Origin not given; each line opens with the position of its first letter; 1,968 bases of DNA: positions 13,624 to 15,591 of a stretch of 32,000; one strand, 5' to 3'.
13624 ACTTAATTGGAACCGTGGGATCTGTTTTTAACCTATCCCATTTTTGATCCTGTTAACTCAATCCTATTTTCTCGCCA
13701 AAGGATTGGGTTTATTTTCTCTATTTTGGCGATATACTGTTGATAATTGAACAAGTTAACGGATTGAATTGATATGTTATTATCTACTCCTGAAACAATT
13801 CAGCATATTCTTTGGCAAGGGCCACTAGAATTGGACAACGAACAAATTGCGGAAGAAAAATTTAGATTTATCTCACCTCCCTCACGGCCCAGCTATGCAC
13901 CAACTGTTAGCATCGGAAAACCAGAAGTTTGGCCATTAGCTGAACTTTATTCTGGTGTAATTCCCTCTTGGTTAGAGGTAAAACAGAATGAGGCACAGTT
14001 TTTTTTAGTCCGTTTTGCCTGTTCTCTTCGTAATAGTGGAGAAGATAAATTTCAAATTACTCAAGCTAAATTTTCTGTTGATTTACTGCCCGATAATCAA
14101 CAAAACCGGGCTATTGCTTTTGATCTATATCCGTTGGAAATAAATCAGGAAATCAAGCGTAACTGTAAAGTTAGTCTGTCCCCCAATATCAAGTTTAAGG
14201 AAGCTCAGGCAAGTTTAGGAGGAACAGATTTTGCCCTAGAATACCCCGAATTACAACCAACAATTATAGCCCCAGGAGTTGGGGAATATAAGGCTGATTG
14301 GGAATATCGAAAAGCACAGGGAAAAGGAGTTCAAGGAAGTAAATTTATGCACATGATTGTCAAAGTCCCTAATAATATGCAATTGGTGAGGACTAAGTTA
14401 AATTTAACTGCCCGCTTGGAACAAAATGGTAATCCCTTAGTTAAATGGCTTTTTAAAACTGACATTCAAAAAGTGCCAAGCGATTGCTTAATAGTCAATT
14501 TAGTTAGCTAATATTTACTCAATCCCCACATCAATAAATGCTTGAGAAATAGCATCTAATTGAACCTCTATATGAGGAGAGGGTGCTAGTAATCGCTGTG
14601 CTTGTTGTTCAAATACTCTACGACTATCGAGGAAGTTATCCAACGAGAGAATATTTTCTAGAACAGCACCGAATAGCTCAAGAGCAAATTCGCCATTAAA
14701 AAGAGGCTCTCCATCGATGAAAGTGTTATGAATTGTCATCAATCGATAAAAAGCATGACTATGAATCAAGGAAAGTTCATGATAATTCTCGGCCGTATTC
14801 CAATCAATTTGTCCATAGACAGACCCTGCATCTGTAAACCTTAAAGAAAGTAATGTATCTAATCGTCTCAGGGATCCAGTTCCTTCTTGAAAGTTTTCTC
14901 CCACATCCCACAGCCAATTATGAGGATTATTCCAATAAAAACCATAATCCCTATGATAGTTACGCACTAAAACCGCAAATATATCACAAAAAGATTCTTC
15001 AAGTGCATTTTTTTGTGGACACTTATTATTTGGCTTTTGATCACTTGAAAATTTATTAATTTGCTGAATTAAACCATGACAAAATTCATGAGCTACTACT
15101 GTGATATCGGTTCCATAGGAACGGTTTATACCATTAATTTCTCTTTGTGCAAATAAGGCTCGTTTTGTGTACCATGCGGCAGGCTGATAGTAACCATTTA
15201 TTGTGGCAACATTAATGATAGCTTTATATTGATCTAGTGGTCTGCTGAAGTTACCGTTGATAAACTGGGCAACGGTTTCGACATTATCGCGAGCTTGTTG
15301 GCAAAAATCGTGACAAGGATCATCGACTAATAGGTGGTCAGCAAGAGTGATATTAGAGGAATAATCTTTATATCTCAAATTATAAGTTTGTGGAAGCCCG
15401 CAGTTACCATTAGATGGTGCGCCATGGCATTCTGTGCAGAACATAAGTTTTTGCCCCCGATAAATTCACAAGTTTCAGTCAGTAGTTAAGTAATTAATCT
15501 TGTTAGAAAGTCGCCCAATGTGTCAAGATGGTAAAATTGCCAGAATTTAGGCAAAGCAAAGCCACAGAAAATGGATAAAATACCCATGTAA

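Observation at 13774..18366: AT-rich three-gene island between dnaN and cobK: a thermolysin-family protease with no visible signal peptide, flanked by two proteins of no recognisable family (candidate protease-centred conflict module)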

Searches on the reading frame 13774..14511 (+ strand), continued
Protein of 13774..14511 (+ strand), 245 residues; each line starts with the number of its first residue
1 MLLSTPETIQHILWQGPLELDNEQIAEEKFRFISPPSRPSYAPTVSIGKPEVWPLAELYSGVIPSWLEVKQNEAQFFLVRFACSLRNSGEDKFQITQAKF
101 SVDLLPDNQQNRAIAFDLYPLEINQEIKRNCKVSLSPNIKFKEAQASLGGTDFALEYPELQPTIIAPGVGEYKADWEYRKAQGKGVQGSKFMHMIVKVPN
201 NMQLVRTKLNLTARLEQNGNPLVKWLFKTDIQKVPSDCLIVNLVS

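Call 89: search_protein_families(library=pfam, proteins=[L085:1245-3857:+, L086:170-4963:+, L093:1474-4962:+, L097:1-2655:+, L081:3-1955:+, L089:1-1917:+, L077:3-2603:+, L077:3283-3843:+], max_evalue=0.0001)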
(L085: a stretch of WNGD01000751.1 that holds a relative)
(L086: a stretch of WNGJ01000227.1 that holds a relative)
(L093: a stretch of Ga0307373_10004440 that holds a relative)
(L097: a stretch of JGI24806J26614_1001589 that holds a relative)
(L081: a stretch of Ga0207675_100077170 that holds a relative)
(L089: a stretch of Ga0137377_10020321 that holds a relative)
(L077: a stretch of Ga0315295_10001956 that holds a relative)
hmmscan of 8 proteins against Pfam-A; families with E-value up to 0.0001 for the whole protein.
L085:1245-3857:+ (871 aa): 8 families
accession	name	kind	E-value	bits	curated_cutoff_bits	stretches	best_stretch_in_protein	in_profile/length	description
PF12770.12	CHAT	-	4.3e-60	204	24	1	613-869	5-289/289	CHAT domain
PF13374.12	TPR_10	-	3.6e-21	74.9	27.5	0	302-343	4-42/42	Tetratricopeptide repeat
PF13181.12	TPR_8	-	9.8e-09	35.1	25.7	0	95-113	14-32/34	Tetratricopeptide repeat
PF07719.23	TPR_2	-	2.2e-07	30.9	27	0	95-114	14-33/34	Tetratricopeptide repeat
PF13424.12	TPR_12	-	7.5e-07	29.7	30.1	0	95-128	16-53/77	Tetratricopeptide repeat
PF00515.34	TPR_1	-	3.4e-06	27.1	27.8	0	95-110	14-29/34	Tetratricopeptide repeat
PF13414.12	TPR_11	-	8.2e-06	25.9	26.8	0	140-173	7-36/42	TPR repeat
PF13432.12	TPR_16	-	2.1e-05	25.3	32.7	0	95-114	44-63/65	Tetratricopeptide repeat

L086:170-4963:+ (1598 aa): 11 families
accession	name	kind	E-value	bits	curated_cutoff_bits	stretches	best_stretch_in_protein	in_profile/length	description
PF13374.12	TPR_10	-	1.8e-69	228.4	27.5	0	400-440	5-42/42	Tetratricopeptide repeat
PF12770.12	CHAT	-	2.1e-59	201.8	24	1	1349-1596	15-289/289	CHAT domain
PF13181.12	TPR_8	-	6e-30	101.3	25.7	0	1046-1065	13-32/34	Tetratricopeptide repeat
PF20308.4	TPR-S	-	3.9e-26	92.1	27.6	0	465-570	2-90/102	Tetratricopeptide Repeats-Sensor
PF13414.12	TPR_11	-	6.4e-26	90.2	26.8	0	329-359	9-35/42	TPR repeat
PF07719.23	TPR_2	-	4.2e-12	45.6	27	0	1047-1065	14-32/34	Tetratricopeptide repeat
PF13428.12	TPR_14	-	2.3e-09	37.4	23.5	0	1047-1067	14-34/44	Tetratricopeptide repeat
PF13176.12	TPR_7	-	4.1e-09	36.3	27.9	0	328-351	13-35/36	Tetratricopeptide repeat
PF20121.4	DUF6511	-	1.7e-08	35.1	28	0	1051-1066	45-60/69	Family of unknown function (DUF6511)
PF19086.5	Terpene_syn_C_2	-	2.1e-06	28.1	23.7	0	994-1046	11-64/199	Terpene synthase family 2, C-terminal metal binding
PF13432.12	TPR_16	-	5.4e-06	27.2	32.7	0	1047-1081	10-40/65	Tetratricopeptide repeat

L093:1474-4962:+ (1163 aa): 4 families
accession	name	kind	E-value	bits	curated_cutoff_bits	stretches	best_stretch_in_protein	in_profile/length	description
PF12770.12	CHAT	-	5.3e-57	193.9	24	1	898-1161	8-289/289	CHAT domain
PF13374.12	TPR_10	-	1.3e-14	54.1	27.5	0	264-303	3-42/42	Tetratricopeptide repeat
PF20308.4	TPR-S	-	9.8e-11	42.6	27.6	0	97-164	30-90/102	Tetratricopeptide Repeats-Sensor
PF13181.12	TPR_8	-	1.7e-07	31.3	25.7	0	558-574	16-32/34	Tetratricopeptide repeat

L097:1-2655:+ (885 aa): 7 families
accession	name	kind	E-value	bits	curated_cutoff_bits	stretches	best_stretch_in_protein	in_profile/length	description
PF12770.12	CHAT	-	5.1e-52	177.6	24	1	613-883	8-289/289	CHAT domain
PF13424.12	TPR_12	-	9.4e-19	67.8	30.1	0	346-401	20-77/77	Tetratricopeptide repeat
PF00515.34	TPR_1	-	6e-09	35.8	27.8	0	373-396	5-28/34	Tetratricopeptide repeat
PF07719.23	TPR_2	-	5.7e-08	32.7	27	0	375-397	7-29/34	Tetratricopeptide repeat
PF13176.12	TPR_7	-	1.2e-07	31.7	27.9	0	375-401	5-30/36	Tetratricopeptide repeat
PF14938.12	SNAP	-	3.5e-07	30.4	25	0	344-418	89-164/282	Soluble NSF attachment protein, SNAP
PF13181.12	TPR_8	-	1.9e-06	28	25.7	0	190-206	14-30/34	Tetratricopeptide repeat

L081:3-1955:+ (651 aa): 1 family
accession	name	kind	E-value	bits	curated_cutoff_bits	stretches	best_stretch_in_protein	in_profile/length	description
PF12770.12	CHAT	-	1.1e-43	150.2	24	1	412-635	16-263/289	CHAT domain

L089:1-1917:+ (639 aa): 3 families
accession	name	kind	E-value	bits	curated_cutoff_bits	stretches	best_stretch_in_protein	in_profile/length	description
PF12770.12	CHAT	-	3.3e-59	201.1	24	1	379-637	8-289/289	CHAT domain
PF13374.12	TPR_10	-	2.2e-09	37.4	27.5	0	70-108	4-39/42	Tetratricopeptide repeat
PF13414.12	TPR_11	-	2e-05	24.6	26.8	0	45-63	9-27/42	TPR repeat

L077:3-2603:+ (867 aa): 13 families
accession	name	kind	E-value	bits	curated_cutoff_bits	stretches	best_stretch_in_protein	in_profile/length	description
PF12770.12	CHAT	-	1.1e-52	179.8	24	1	600-865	5-289/289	CHAT domain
PF13374.12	TPR_10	-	4.7e-39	131.7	27.5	0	29-67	4-42/42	Tetratricopeptide repeat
PF13414.12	TPR_11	-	3.7e-18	65.4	26.8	0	319-335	9-25/42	TPR repeat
PF13181.12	TPR_8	-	9.3e-15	53.9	25.7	0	46-65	13-32/34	Tetratricopeptide repeat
PF20308.4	TPR-S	-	2.2e-14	54.3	27.6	0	5-110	2-90/102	Tetratricopeptide Repeats-Sensor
PF07719.23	TPR_2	-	3.3e-14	52.2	27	0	228-245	15-32/34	Tetratricopeptide repeat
PF13428.12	TPR_14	-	2.5e-13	49.7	23.5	0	226-248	13-35/44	Tetratricopeptide repeat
PF13424.12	TPR_12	-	3e-13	50.2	30.1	0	46-80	15-53/77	Tetratricopeptide repeat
PF00515.34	TPR_1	-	4.4e-08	33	27.8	0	46-62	13-29/34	Tetratricopeptide repeat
PF13176.12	TPR_7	-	9.1e-07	28.9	27.9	0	227-246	12-33/36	Tetratricopeptide repeat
PF09177.16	STX6_10_61_N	-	7.7e-06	26.8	29.4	0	47-83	14-51/99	Syntaxin 6/10/61, N-terminal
PF13432.12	TPR_16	-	1.7e-05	25.6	32.7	0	47-67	44-64/65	Tetratricopeptide repeat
PF19086.5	Terpene_syn_C_2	-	2.5e-05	24.6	23.7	0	129-180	11-63/199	Terpene synthase family 2, C-terminal metal binding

L077:3283-3843:+ (187 aa): 1 family
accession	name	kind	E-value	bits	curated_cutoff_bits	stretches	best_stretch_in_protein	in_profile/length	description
PF12770.12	CHAT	-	2.5e-32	112.9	24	1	67-185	172-289/289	CHAT domain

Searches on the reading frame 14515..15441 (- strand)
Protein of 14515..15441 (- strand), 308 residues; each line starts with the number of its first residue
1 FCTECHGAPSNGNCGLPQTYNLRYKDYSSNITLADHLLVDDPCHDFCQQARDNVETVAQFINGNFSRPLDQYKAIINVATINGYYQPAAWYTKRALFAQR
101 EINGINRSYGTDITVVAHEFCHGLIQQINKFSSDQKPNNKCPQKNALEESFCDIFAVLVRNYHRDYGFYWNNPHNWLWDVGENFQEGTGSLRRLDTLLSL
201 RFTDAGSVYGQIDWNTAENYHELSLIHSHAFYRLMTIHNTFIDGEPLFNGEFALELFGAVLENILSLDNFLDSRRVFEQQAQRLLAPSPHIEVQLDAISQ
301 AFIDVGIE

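Call 47: search_protein_families(library=ncbifam, proteins=[window:14515-15441:-], max_evalue=0.1)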
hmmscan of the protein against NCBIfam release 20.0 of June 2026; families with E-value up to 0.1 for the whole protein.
window:14515-15441:- (308 aa): 1 family
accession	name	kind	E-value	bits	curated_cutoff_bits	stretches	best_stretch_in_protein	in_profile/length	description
NF047971.1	ThermolysLepto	equivalog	2.1e-07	29.5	1350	1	111-236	431-546/776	M4 family metalopeptidase thermolysin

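Call 79: search_solved_structures(query=window:14515-15441:-, max_evalue=0.01, show_alignments=2)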
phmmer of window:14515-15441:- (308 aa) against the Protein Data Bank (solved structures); distinct sequences matched with E-value up to 0.01: 0.
